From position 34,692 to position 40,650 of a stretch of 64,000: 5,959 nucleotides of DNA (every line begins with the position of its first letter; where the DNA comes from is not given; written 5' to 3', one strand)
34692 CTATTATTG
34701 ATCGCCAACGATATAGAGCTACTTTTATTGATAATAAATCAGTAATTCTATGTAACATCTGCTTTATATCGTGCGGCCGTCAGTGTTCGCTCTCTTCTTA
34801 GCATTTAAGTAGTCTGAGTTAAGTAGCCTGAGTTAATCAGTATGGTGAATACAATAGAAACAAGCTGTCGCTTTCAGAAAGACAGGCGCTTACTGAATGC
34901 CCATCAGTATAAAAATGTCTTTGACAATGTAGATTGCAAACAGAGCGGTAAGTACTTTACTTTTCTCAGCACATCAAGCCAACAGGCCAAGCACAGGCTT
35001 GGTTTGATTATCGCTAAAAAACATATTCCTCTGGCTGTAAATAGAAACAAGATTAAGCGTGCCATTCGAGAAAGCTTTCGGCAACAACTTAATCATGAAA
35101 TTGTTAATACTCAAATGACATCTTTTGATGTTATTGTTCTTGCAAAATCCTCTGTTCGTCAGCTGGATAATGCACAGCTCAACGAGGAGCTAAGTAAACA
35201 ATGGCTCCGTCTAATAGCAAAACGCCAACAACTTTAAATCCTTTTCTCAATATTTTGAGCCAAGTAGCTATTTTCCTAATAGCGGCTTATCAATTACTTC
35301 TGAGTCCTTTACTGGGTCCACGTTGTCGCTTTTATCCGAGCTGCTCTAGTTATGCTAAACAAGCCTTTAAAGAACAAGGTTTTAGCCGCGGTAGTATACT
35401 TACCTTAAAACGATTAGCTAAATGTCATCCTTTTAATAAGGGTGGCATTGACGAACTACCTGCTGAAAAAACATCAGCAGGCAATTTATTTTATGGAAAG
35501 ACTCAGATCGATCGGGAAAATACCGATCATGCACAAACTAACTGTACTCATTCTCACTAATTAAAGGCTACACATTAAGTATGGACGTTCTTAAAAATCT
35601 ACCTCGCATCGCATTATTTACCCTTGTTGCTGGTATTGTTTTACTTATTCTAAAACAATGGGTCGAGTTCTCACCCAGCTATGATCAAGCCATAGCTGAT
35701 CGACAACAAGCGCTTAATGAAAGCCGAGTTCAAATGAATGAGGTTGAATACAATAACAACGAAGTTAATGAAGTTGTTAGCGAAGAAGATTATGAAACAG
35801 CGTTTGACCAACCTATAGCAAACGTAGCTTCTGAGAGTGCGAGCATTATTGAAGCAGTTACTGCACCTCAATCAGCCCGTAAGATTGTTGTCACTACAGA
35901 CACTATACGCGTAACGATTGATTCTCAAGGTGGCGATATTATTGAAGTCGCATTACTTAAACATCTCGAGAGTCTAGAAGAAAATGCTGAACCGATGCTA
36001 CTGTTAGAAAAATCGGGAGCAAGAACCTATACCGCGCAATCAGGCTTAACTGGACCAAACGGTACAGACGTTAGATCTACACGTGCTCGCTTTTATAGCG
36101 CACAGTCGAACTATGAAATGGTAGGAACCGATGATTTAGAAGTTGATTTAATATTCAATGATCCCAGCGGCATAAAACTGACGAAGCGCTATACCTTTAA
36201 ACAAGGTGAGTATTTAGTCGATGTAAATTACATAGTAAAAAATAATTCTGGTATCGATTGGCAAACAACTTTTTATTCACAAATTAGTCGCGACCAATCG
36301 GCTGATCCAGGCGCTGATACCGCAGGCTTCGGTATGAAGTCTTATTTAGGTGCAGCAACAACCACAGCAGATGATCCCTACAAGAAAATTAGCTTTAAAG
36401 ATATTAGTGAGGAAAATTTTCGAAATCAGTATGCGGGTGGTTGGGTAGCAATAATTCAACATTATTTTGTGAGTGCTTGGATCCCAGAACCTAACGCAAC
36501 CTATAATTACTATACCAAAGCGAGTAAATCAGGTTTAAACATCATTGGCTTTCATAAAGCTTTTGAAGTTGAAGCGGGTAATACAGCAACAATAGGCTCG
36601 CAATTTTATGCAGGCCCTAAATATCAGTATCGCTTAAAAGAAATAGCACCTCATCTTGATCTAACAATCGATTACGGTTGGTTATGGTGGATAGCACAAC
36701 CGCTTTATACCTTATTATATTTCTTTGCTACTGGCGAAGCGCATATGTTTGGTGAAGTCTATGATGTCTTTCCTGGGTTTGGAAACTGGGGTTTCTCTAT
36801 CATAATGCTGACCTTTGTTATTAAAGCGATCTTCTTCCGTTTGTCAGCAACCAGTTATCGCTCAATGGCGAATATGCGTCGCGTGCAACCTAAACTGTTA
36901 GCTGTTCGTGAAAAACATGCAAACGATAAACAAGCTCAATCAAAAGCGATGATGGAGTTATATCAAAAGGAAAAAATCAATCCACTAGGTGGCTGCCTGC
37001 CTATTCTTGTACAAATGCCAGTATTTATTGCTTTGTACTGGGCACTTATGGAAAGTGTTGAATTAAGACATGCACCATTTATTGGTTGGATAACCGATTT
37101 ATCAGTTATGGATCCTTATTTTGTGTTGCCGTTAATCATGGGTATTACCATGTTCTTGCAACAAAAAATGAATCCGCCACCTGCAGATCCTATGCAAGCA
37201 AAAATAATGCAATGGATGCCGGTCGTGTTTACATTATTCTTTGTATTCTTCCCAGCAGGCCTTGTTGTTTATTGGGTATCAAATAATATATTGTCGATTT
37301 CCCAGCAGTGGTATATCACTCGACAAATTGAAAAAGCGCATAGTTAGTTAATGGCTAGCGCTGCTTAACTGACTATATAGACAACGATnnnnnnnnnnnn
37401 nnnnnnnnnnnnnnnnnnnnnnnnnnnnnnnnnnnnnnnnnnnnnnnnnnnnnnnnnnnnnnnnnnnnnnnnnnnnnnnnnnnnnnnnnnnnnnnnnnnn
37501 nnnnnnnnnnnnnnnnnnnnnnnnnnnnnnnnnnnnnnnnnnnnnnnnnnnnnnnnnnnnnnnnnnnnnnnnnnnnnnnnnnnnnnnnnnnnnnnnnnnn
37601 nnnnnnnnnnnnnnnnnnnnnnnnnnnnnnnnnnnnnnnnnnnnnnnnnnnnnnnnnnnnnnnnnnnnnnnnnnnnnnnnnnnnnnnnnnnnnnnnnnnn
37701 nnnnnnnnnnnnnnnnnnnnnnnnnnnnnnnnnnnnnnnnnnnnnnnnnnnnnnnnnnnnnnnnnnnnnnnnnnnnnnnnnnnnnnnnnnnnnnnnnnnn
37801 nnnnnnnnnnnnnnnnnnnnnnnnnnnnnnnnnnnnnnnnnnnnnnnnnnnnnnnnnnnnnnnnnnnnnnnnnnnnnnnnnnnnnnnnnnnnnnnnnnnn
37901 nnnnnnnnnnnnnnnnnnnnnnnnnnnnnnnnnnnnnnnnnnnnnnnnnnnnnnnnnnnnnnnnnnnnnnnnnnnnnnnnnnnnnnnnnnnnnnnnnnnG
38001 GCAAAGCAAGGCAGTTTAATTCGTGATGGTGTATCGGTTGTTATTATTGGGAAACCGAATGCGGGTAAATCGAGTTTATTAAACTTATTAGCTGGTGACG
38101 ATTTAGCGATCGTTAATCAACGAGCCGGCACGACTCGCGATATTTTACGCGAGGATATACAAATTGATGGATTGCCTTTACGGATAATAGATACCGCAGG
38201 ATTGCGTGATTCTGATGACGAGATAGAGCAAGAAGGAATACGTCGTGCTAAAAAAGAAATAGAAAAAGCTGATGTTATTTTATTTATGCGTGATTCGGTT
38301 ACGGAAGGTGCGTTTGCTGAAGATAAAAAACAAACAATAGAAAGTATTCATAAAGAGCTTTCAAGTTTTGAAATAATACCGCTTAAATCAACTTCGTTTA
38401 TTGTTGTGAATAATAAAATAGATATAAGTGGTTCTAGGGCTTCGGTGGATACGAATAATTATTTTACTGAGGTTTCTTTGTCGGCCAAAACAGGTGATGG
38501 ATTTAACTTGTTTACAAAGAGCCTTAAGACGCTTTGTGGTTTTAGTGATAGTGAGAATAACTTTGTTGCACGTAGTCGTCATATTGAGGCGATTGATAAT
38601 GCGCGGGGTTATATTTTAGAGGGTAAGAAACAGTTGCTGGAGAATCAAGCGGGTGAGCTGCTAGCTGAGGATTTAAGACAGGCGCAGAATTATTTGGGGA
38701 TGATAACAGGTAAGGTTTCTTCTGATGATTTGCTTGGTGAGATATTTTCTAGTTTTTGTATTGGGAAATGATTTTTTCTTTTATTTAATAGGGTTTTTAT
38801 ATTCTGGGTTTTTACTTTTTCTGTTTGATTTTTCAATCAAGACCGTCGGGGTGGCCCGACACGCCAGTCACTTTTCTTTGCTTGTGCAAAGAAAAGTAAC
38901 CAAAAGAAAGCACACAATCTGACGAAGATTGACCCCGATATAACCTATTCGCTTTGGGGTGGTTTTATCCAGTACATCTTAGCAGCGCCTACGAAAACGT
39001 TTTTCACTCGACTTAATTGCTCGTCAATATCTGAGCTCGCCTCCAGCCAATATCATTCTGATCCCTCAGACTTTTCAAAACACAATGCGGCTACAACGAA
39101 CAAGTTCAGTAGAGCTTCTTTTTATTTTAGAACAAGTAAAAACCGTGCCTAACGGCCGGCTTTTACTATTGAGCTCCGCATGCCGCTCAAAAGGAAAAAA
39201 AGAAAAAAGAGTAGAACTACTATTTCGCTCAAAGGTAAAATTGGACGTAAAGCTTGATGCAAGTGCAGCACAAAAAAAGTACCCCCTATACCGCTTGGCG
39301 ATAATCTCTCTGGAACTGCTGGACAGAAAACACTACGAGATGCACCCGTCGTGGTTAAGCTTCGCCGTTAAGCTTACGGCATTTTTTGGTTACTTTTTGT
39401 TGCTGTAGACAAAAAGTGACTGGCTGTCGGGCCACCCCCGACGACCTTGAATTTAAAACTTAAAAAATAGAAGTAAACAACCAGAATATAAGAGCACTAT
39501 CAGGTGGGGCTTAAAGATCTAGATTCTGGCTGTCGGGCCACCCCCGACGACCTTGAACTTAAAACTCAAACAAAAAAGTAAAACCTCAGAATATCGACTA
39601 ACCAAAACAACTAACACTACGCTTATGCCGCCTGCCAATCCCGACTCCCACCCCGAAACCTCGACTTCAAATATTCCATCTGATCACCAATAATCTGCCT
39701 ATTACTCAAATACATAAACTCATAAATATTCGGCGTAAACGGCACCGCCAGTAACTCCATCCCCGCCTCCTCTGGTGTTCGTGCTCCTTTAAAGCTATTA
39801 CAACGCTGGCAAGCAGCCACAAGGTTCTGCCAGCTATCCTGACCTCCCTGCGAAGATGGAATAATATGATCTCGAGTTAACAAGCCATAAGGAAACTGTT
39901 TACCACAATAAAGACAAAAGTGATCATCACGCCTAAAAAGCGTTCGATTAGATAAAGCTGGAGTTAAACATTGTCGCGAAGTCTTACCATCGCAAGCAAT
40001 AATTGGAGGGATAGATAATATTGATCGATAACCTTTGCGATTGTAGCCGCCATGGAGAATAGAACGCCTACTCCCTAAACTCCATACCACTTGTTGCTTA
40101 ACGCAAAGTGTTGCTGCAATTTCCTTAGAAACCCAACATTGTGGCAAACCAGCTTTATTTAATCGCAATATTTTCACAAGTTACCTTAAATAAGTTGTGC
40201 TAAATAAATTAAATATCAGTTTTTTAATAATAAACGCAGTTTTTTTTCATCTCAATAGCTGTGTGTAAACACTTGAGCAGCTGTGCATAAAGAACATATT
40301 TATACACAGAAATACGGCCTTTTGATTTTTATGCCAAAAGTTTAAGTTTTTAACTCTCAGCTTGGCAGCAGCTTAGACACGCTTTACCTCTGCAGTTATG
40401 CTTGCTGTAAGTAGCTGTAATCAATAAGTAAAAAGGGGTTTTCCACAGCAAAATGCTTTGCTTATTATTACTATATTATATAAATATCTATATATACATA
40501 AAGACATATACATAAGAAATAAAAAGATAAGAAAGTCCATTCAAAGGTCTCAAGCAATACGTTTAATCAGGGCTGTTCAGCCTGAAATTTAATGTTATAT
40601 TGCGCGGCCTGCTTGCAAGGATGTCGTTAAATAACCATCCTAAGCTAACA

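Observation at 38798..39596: About 0.8 kb non-coding element with nested long inverted repeats, GC hairpins and subterminal AT hairpins between mnmE and an HNH gene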

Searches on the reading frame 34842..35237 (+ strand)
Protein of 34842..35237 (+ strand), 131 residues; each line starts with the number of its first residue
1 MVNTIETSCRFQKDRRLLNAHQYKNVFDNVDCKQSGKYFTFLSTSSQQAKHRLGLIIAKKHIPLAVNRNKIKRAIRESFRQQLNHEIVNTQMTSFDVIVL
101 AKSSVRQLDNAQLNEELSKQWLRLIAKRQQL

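Call 86: search_protein_families(library=pfam, proteins=[window:34842-35237:+], max_evalue=0.00001)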
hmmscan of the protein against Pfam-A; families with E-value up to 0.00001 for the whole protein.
window:34842-35237:+ (131 aa): 1 family
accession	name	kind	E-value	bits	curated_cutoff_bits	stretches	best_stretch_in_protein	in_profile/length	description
PF00825.24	Ribonuclease_P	-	7.8e-23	81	22.3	1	11-124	1-108/109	Ribonuclease P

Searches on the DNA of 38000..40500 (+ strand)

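Call 4: search_rna_families(source=window, start=38000, end=40500, threshold=evalue, max_evalue=1, show_alignments=3)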
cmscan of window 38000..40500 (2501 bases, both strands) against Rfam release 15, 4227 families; matches with E-value up to 1: 0.
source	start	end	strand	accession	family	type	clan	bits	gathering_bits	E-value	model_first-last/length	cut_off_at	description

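Call 16: search_dna_similar(query=window:38780-39620:+, collection=plasmids, mode=distant)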
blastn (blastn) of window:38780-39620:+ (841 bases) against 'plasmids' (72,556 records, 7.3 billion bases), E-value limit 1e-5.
No match.

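Call 17: search_dna_similar(query=window:38780-39620:+, collection=phages, mode=distant)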
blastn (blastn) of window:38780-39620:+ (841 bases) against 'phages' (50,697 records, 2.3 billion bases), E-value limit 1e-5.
No match.

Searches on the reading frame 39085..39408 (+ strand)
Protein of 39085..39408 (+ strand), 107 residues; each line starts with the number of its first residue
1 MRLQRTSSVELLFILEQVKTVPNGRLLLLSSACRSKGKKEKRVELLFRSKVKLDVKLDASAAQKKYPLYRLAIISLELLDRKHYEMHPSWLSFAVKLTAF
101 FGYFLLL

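Call 13: search_protein_families(library=pfam, proteins=[window:39085-39408:+], max_evalue=0.01)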
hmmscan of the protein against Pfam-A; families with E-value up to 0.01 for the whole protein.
window:39085-39408:+ (107 aa): 0 families

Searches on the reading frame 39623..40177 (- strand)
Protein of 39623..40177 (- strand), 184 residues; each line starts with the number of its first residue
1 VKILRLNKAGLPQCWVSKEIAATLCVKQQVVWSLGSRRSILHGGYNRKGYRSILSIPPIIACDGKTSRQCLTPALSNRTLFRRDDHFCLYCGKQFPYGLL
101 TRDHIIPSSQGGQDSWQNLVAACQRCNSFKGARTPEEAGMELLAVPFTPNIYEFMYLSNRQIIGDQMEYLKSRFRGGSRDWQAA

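Call 13: search_protein_families(library=pfam, proteins=[window:39623-40177:-], max_evalue=0.01)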
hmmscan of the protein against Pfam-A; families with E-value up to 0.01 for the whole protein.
window:39623-40177:- (184 aa): 3 families
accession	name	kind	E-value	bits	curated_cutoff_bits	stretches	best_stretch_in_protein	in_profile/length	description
PF14279.12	HNH_5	-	9.8e-19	67.5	27.5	1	88-142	1-55/56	HNH endonuclease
PF01844.29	HNH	-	2.5e-15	56.8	21.4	1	88-132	1-46/47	HNH endonuclease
PF13395.12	HNH_4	-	3.1e-08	33.9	22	1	88-135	1-53/54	HNH endonuclease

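Call 67: find_homologous_proteins(query=window:39623-40177:-, max_evalue=1e-10)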
Query window:39623-40177:- (184 aa): 467 proteins with E <= 1e-10 among 522 candidates; the best 120 are listed.
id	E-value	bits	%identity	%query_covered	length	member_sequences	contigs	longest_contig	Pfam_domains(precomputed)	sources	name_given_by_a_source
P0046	4.1e-110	384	86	100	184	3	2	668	PF13395.13,PF01844.30,PF14279.13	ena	-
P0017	5.2e-110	384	86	100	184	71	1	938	PF13395.13,PF01844.30,PF14279.13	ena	-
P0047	1.6e-109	382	86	100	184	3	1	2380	PF13395.13,PF01844.30,PF14279.13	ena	-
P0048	2.6e-109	381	86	100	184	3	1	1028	PF13395.13,PF01844.30,PF14279.13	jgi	jgi:hypothetical protein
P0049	3.6e-109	381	86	100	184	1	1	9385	PF13395.13,PF01844.30,PF14279.13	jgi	-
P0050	4.0e-109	381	86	100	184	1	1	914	PF13395.13,PF01844.30,PF14279.13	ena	-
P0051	1.3e-98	346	79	100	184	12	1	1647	PF13395.13,PF01844.30,PF14279.13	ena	-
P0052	1.5e-95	336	78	100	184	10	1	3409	PF01844.30,PF14279.13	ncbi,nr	ncbi:MAG: HNH endonuclease [Pseudomonadales bacterium]|nr:HNH endonuclease [Pseudomonadales bacteriu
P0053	4.6e-93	328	74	100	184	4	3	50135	PF13395.13,PF01844.30,PF14279.13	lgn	-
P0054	1.2e-91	324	73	100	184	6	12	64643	PF13395.13,PF01844.30,PF14279.13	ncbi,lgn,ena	-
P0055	1.1e-89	317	73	100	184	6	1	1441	PF13395.13,PF01844.30,PF14279.13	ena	-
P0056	5.2e-89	315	72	100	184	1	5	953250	PF13395.13,PF01844.30,PF14279.13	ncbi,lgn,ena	-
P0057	7.0e-88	311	72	100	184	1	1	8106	PF13395.13,PF01844.30,PF14279.13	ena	-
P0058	1.9e-87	310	71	100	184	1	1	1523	PF13395.13,PF01844.30,PF14279.13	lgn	-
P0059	2.5e-83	297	67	100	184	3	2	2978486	PF13395.13,PF01844.30,PF14279.13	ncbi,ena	-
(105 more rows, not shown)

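Call 68: find_encoding_contigs(protein=P0056, flank=4000, max_places=2)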
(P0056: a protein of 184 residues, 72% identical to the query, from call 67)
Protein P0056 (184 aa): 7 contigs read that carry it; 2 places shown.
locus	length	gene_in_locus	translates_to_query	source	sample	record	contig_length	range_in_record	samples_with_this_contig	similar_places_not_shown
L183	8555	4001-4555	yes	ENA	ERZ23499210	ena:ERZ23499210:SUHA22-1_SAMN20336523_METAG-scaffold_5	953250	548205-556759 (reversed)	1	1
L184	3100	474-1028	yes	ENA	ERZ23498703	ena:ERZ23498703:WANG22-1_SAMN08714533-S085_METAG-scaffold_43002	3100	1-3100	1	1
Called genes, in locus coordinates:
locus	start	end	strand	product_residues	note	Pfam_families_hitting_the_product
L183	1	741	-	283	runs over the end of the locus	PF00142:Fer4_NifH, PF01656:CbiA, PF02374:ArsA_ATPase (weak), PF06564:CBP_BcsQ, PF09140:MipZ, PF10609:ParA, PF13614:AAA_31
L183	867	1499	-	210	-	PF02527:GidB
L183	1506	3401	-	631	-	PF00890:FAD_binding_2 (faint), PF01134:GIDA, PF01262:AlaDh_PNT_C (weak), PF07992:Pyr_redox_2 (faint), PF12831:FAD_oxidored, PF21680:GIDA_C_1st, PF13932:SAM_GIDA_C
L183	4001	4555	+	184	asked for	PF01844:HNH, PF13395:HNH_4 (weak), PF14279:HNH_5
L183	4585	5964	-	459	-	PF10396:TrmE_N, PF16897:MMR_HSR1_Xtn (faint), PF12631:MnmE_helical, PF02421:FeoB_N (weak), PF00350:Dynamin_N (faint), PF01926:MMR_HSR1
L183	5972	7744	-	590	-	PF14849:YidC_periplas, PF02096:60KD_IMP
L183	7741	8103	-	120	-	PF01809:YidD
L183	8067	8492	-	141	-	PF00825:Ribonuclease_P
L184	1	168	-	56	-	?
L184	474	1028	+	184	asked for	PF01844:HNH, PF13395:HNH_4 (weak), PF14279:HNH_5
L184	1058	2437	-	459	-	PF10396:TrmE_N, PF00350:Dynamin_N (faint), PF16897:MMR_HSR1_Xtn (faint), PF12631:MnmE_helical, PF02421:FeoB_N (weak), PF01926:MMR_HSR1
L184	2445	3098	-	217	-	?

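Call 69: find_encoding_contigs(protein=P0053, flank=4000, max_places=2)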
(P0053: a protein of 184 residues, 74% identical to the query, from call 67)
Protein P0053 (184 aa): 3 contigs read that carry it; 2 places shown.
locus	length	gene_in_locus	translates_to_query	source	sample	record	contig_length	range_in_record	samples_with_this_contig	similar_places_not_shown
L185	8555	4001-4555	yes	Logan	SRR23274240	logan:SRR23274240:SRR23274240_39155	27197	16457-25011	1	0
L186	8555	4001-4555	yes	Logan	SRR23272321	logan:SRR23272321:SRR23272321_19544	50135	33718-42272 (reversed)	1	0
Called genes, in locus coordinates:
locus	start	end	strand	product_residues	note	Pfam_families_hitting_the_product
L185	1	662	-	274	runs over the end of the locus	PF00142:Fer4_NifH, PF01656:CbiA, PF02374:ArsA_ATPase (weak), PF06564:CBP_BcsQ, PF09140:MipZ, PF10609:ParA, PF13614:AAA_31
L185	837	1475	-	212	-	PF02527:GidB, PF05175:MTS (weak), PF13847:Methyltransf_31 (weak), PF13649:Methyltransf_25 (weak)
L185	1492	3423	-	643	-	PF00890:FAD_binding_2 (faint), PF01134:GIDA, PF01262:AlaDh_PNT_C (faint), PF07992:Pyr_redox_2 (faint), PF12831:FAD_oxidored, PF21680:GIDA_C_1st, PF13932:SAM_GIDA_C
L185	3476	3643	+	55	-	-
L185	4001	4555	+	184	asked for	PF01844:HNH, PF13395:HNH_4 (weak), PF14279:HNH_5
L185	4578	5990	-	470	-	PF10396:TrmE_N, PF00350:Dynamin_N (faint), PF12631:MnmE_helical, PF00071:Ras (faint), PF01926:MMR_HSR1, PF02421:FeoB_N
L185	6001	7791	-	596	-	PF14849:YidC_periplas, PF02096:60KD_IMP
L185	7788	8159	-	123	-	PF01809:YidD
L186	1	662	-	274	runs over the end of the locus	PF00142:Fer4_NifH, PF01656:CbiA, PF02374:ArsA_ATPase (weak), PF06564:CBP_BcsQ, PF09140:MipZ, PF10609:ParA, PF13614:AAA_31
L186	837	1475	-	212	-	PF02527:GidB, PF05175:MTS (weak), PF13847:Methyltransf_31 (weak), PF13649:Methyltransf_25 (weak)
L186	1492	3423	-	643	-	PF00890:FAD_binding_2 (faint), PF01134:GIDA, PF01262:AlaDh_PNT_C (faint), PF07992:Pyr_redox_2 (faint), PF12831:FAD_oxidored, PF21680:GIDA_C_1st, PF13932:SAM_GIDA_C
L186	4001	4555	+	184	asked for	PF01844:HNH, PF13395:HNH_4 (weak), PF14279:HNH_5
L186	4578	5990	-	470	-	PF10396:TrmE_N, PF00350:Dynamin_N (faint), PF12631:MnmE_helical, PF00071:Ras (faint), PF01926:MMR_HSR1, PF02421:FeoB_N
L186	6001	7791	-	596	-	PF14849:YidC_periplas, PF02096:60KD_IMP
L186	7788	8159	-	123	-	PF01809:YidD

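Call 70: find_encoding_contigs(protein=P0059, flank=4000, max_places=2)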
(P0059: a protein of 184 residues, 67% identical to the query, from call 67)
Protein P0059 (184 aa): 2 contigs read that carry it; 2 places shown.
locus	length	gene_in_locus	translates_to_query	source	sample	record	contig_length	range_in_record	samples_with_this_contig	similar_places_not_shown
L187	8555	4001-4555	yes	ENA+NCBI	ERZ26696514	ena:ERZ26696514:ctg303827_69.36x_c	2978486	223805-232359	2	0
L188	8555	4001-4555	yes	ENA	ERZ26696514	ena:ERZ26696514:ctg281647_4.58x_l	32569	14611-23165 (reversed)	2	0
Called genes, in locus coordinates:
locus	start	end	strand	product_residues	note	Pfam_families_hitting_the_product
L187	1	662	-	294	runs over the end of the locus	PF00142:Fer4_NifH (faint), PF01656:CbiA, PF02374:ArsA_ATPase (weak), PF06564:CBP_BcsQ, PF09140:MipZ, PF10609:ParA (weak), PF13614:AAA_31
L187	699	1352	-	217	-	PF02527:GidB, PF05175:MTS (weak), PF13847:Methyltransf_31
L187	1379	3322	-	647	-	PF01134:GIDA, PF12831:FAD_oxidored, PF21680:GIDA_C_1st, PF13932:SAM_GIDA_C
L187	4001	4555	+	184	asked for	PF01844:HNH, PF13395:HNH_4 (weak), PF14279:HNH_5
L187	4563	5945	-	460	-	PF10396:TrmE_N, PF12631:MnmE_helical, PF00025:Arf (faint), PF00071:Ras (weak), PF00350:Dynamin_N (faint), PF01926:MMR_HSR1, PF02421:FeoB_N (weak)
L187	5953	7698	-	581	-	PF14849:YidC_periplas, PF02096:60KD_IMP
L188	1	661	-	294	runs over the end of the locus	PF00142:Fer4_NifH (faint), PF01656:CbiA, PF02374:ArsA_ATPase (weak), PF06564:CBP_BcsQ, PF09140:MipZ, PF10609:ParA (weak), PF13614:AAA_31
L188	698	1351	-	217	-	PF02527:GidB, PF05175:MTS (weak), PF13847:Methyltransf_31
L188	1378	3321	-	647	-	PF01134:GIDA, PF12831:FAD_oxidored, PF21680:GIDA_C_1st, PF13932:SAM_GIDA_C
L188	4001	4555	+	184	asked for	PF01844:HNH, PF13395:HNH_4 (weak), PF14279:HNH_5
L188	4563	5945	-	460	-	PF10396:TrmE_N, PF12631:MnmE_helical, PF00350:Dynamin_N (faint), PF01926:MMR_HSR1, PF02421:FeoB_N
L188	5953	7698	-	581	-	PF14849:YidC_periplas, PF02096:60KD_IMP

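Call 72: find_encoding_contigs(protein=P0052, flank=4000, max_places=3)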
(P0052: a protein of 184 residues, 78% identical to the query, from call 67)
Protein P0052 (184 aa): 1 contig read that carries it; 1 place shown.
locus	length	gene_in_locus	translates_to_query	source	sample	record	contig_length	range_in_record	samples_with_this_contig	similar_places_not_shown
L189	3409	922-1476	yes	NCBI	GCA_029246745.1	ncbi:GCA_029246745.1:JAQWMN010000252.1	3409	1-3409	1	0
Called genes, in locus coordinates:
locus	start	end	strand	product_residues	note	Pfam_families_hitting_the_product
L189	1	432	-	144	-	PF01262:AlaDh_PNT_C (weak), PF00890:FAD_binding_2 (faint), PF01134:GIDA, PF07992:Pyr_redox_2 (weak), PF12831:FAD_oxidored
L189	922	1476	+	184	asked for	PF01844:HNH, PF14279:HNH_5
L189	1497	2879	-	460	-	PF10396:TrmE_N, PF00350:Dynamin_N (faint), PF12631:MnmE_helical, PF01926:MMR_HSR1, PF02421:FeoB_N (weak)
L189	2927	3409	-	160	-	PF02096:60KD_IMP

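Call 73: find_encoding_contigs(protein=P0051, flank=4000, max_places=3)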
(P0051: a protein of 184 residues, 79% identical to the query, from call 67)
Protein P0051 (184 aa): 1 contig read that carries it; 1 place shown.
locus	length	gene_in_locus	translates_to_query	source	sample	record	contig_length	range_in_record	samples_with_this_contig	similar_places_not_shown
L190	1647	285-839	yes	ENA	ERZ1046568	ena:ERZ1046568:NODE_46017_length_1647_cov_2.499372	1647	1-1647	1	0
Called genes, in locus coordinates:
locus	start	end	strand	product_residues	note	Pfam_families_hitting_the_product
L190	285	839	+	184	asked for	PF01844:HNH, PF13395:HNH_4 (weak), PF14279:HNH_5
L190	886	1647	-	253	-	?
